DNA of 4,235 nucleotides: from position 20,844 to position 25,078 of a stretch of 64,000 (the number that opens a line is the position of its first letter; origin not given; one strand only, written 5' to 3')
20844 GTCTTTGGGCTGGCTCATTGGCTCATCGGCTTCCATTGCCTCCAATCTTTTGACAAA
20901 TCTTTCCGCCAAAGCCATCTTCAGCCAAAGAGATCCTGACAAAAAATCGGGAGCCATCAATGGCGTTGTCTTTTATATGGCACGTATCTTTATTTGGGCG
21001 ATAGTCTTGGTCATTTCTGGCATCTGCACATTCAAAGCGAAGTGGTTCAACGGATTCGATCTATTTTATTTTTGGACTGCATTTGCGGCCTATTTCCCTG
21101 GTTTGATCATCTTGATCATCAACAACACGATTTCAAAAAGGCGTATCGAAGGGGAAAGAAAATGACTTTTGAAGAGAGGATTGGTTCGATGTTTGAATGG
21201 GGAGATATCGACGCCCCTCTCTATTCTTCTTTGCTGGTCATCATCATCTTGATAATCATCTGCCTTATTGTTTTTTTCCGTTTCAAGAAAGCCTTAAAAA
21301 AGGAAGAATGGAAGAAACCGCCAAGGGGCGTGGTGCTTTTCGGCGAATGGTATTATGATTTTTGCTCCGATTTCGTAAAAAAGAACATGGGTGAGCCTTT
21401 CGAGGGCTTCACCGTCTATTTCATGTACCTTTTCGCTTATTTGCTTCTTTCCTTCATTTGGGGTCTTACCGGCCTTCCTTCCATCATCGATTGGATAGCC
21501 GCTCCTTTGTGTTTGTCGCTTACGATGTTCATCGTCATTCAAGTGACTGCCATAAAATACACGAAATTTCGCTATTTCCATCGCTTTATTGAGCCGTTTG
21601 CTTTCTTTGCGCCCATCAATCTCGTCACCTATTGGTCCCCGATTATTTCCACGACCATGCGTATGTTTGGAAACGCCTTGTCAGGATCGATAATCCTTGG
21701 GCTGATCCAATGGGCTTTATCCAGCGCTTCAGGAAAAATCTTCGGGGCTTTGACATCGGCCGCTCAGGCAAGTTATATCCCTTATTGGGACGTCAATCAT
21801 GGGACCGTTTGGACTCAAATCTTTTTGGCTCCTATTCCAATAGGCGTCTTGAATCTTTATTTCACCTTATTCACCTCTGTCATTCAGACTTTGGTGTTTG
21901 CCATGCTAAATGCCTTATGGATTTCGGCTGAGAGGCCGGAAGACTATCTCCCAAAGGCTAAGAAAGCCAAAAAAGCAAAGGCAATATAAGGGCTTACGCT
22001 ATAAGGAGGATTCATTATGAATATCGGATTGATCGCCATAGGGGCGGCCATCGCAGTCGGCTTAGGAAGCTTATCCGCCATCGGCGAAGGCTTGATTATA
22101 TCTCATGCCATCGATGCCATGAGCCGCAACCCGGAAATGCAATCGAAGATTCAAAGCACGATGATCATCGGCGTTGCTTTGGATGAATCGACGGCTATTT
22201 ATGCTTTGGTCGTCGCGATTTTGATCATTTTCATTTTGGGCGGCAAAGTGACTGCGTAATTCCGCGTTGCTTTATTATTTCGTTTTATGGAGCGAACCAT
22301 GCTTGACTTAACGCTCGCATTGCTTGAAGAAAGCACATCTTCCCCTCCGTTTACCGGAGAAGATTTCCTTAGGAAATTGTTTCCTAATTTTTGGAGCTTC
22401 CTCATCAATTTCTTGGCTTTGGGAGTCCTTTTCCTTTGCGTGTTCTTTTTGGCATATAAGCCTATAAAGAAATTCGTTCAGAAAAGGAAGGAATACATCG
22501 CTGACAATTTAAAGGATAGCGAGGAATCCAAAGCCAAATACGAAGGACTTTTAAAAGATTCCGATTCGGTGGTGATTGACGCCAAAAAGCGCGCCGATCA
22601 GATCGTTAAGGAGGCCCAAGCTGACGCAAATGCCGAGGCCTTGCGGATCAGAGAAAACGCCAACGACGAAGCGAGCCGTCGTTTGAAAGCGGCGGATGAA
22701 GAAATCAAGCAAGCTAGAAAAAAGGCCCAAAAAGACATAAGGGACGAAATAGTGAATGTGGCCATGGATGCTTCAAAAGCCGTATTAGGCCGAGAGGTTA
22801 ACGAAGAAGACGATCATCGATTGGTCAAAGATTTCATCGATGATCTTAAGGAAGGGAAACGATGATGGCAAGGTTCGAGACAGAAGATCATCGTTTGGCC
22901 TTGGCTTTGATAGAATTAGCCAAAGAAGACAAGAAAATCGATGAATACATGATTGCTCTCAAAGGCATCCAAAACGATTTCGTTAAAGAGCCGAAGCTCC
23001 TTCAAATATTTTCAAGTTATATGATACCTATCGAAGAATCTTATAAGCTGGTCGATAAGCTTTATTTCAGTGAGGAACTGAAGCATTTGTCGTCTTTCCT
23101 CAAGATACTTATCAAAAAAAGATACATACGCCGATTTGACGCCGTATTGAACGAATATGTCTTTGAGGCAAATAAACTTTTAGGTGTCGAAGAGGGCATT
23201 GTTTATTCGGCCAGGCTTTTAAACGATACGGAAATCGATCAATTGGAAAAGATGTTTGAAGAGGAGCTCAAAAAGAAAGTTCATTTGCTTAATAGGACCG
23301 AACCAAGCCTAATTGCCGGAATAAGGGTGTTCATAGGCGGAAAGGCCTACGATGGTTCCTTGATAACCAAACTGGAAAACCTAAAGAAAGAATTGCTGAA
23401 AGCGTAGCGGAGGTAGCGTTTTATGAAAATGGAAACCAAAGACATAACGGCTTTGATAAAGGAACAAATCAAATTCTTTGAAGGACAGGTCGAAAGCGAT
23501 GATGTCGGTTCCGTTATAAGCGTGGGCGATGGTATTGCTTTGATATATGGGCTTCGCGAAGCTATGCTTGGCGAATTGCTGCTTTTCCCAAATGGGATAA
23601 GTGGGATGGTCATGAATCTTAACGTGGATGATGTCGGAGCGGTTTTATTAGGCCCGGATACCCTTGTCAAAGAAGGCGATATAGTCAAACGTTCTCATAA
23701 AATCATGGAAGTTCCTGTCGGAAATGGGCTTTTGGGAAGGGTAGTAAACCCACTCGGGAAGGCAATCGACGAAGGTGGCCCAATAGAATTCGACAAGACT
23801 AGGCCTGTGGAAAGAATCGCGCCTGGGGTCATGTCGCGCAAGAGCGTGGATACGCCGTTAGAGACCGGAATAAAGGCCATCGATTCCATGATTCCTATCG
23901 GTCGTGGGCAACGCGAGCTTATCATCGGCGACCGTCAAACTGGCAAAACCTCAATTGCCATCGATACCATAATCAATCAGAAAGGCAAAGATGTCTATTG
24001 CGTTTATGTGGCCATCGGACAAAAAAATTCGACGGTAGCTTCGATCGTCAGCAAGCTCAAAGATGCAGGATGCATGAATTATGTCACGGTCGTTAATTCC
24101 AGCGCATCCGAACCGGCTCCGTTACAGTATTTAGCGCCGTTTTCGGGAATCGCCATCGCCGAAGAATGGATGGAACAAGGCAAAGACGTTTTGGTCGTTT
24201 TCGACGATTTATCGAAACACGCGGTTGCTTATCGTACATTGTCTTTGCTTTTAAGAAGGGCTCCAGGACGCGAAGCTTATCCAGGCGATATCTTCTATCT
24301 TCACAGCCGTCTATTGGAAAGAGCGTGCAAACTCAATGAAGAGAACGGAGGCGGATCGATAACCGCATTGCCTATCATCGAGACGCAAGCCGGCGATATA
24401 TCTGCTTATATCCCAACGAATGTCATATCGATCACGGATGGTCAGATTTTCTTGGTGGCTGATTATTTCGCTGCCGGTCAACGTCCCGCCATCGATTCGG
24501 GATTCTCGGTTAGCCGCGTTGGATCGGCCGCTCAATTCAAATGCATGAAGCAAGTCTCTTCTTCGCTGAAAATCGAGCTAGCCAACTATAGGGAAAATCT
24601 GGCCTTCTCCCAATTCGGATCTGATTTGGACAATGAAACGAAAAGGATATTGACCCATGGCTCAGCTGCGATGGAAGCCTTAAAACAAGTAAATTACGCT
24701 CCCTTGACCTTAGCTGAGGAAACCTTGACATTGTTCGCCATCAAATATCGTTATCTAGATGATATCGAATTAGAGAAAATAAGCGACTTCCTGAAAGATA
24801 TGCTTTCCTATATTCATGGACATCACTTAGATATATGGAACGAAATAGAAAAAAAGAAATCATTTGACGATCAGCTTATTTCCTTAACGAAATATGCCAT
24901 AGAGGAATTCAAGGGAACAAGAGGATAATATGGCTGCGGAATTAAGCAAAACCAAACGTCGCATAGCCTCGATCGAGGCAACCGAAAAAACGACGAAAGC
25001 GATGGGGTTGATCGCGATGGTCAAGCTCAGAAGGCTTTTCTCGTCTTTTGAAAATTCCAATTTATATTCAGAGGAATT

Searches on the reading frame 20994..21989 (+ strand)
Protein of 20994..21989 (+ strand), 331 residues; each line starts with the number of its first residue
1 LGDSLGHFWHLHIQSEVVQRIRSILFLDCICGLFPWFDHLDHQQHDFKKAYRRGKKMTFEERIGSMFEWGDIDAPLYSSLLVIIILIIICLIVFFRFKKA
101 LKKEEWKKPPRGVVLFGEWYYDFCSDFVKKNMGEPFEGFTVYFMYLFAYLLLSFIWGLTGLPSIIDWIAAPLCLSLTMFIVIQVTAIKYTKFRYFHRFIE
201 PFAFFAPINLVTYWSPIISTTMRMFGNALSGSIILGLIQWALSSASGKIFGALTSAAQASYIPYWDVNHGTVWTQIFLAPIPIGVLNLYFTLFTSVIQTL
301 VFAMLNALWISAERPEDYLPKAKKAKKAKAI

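Call 39: search_protein_families(library=ncbifam, proteins=[window:20994-21989:+], max_evalue=0.00001)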
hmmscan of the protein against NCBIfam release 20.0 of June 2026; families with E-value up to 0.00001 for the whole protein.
window:20994-21989:+ (331 aa): 12 families
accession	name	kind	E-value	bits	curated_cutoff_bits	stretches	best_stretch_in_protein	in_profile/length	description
NF004485.0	PRK05815.3-3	equivalog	1.1e-38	133.2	249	1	78-329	23-267/281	F0F1 ATP synthase subunit A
NF004487.0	PRK05815.3-5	equivalog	1.7e-37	129.2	224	1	73-327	24-250/269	F0F1 ATP synthase subunit A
NF004484.0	PRK05815.3-2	equivalog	9.2e-26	91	234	1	72-277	15-212/226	F0F1 ATP synthase subunit A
NF004486.0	PRK05815.3-4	equivalog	1.3e-20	74.1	272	1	74-311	23-220/224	F0F1 ATP synthase subunit A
NF004479.0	PRK05815.1-4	equivalog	1.4e-18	67.1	268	1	65-312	6-232/238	F0F1 ATP synthase subunit A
TIGR01131.1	ATP_synt_6_or_A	equivalog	3.7e-14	53.2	102.6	1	78-311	16-224/227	F0F1 ATP synthase subunit A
NF009953.0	PRK13419.1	equivalog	1.6e-13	50.7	460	1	68-239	101-281/346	F0F1 ATP synthase subunit A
NF004481.0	PRK05815.2-3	equivalog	2.1e-13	50.5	227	1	58-238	4-179/225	F0F1 ATP synthase subunit A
NF004482.0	PRK05815.2-4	equivalog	9.6e-10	38.6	225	1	85-310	39-244/252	F0F1 ATP synthase subunit A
NF009955.0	PRK13421.1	equivalog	3.2e-08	33.3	302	1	143-238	85-178/231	F0F1 ATP synthase subunit A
TIGR03306.1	altF1_A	exception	1.4e-07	31.4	302.1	1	72-238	16-177/217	alternate F1F0 ATPase, F0 subunit A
NF009954.0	PRK13420.1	equivalog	2.9e-07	30.4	272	0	77-237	24-177/229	F0F1 ATP synthase subunit A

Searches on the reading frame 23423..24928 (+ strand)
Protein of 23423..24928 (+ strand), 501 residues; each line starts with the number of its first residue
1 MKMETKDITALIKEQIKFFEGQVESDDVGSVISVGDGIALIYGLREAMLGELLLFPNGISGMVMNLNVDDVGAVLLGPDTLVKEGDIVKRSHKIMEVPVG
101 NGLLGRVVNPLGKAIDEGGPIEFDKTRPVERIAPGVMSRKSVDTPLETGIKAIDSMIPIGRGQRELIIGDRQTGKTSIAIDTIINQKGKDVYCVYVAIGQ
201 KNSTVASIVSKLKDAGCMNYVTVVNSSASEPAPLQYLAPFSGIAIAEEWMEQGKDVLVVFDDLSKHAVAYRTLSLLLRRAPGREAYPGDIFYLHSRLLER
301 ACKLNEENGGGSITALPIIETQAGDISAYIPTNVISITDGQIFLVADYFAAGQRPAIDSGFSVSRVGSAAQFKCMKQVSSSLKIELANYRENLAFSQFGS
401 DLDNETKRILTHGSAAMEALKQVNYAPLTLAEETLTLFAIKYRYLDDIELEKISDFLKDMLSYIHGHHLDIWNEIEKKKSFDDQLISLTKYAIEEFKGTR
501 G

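Call 39: search_protein_families(library=ncbifam, proteins=[window:23423-24928:+], max_evalue=0.00001)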
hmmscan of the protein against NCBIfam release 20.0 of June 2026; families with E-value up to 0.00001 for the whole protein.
window:23423-24928:+ (501 aa): 35 families (the best 25 are shown)
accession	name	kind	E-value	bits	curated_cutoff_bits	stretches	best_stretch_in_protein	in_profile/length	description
TIGR00962.1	atpA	equivalog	2e-232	772.3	484.45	1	3-498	2-499/503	F0F1 ATP synthase subunit alpha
NF009884.0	PRK13343.1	equivalog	2.6e-204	679.6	554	1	2-497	4-499/507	F0F1 ATP synthase subunit alpha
TIGR03324.1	alt_F1F0_F1_al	exception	1.9e-176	587.6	750.5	1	7-484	7-484/497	alternate F1F0 ATPase, F1 subunit alpha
NF045863.1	glide_MMOB1660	exception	1.1e-134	450.3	600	1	31-486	3-466/515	MMOB1660 family gliding motility ATPase complex subunit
NF005523.0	PRK07165.1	equivalog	2.6e-104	349.7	414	1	127-496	110-475/509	ATP F0F1 synthase subunit alpha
NF045936.2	MSC_0619_alpha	exception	6.9e-98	328.5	520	1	124-496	103-471/505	MSC_0619 family F1-like ATPase alpha subunit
TIGR02546.1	III_secr_ATP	equivalog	4e-55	187.2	604.75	1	43-400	20-378/423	type III secretion system ATPase SctN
TIGR03496.1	FliI_clade1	equivalog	1.6e-53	182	619.1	1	58-406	33-380/414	flagellar protein export ATPase FliI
TIGR01026.1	fliI_yscN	subfamily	3.4e-48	164.5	379.5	1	58-399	59-394/440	FliI/YscN family ATPase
TIGR03497.1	FliI_clade2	equivalog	5.5e-47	160.6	629.8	1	74-409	49-378/413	flagellar protein export ATPase FliI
TIGR03498.1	FliI_clade3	equivalog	2.6e-46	158.2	587.45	1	33-433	5-410/418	flagellar protein export ATPase FliI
NF005391.0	PRK06936.1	equivalog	4.2e-45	154.4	657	1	90-430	90-427/439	type III secretion system ATPase SctN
NF006575.0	PRK09099.1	subfamily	2e-43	148.8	706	1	88-399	91-396/443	type III secretion system ATPase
NF005295.0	PRK06820.1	equivalog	2.2e-43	148.9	690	1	14-412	15-410/440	EscN/YscN/HrcN family type III secretion system ATPase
NF006290.1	PRK08472.1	equivalog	1.1e-42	146.4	644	1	61-393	56-382/433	flagellar protein export ATPase FliI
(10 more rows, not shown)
